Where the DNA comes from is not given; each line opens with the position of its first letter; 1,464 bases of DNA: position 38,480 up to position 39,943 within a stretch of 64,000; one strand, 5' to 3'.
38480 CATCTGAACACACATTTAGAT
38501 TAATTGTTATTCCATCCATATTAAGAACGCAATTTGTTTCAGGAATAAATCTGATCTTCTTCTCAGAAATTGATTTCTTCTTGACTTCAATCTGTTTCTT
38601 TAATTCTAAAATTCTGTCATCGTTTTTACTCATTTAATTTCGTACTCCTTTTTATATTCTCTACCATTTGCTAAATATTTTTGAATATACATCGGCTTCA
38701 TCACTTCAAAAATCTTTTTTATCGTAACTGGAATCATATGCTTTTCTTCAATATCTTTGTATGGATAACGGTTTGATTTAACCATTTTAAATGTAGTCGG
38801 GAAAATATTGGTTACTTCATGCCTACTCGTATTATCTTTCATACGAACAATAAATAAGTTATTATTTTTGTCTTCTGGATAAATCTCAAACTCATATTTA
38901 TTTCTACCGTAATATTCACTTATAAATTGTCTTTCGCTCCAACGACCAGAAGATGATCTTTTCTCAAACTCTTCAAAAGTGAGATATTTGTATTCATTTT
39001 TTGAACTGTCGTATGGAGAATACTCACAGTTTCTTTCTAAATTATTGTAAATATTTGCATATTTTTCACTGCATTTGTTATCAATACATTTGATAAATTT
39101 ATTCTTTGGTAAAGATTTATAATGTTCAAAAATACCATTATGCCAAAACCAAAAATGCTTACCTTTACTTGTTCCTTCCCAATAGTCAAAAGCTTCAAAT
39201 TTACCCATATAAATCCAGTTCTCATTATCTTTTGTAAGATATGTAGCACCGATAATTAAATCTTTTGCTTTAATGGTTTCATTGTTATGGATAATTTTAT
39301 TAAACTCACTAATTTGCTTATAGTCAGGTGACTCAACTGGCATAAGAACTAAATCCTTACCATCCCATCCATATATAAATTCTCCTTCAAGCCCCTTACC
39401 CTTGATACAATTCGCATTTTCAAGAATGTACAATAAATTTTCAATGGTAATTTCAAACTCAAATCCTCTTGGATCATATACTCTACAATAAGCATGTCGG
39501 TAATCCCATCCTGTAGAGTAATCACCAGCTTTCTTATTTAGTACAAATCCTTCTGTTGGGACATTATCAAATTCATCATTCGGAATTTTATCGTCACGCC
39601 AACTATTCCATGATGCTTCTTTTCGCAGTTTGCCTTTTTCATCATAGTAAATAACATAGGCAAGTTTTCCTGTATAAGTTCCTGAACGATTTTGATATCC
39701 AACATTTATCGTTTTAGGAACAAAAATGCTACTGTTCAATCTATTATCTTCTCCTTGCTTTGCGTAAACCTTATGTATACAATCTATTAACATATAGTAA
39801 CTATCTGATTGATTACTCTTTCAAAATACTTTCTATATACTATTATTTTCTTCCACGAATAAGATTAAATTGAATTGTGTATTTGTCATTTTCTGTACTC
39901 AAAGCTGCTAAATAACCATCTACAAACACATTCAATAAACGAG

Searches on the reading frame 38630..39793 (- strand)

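Call 62: search_protein_families(library=phrogs, proteins=[window:38630-39793:-], max_evalue=0.00001)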
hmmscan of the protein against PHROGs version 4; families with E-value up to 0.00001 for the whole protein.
window:38630-39793:- (387 aa): 4 families
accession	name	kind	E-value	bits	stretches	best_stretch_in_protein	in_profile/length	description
phrog_2475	-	unknown function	5.8e-113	379.2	1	21-383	2-381/383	-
phrog_6266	-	unknown function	3.5e-14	53.9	1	57-198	45-184/328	-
phrog_14061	-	unknown function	1e-12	49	1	66-201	46-170/402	-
phrog_30990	-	unknown function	1.3e-06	28.9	1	69-162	65-158/282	-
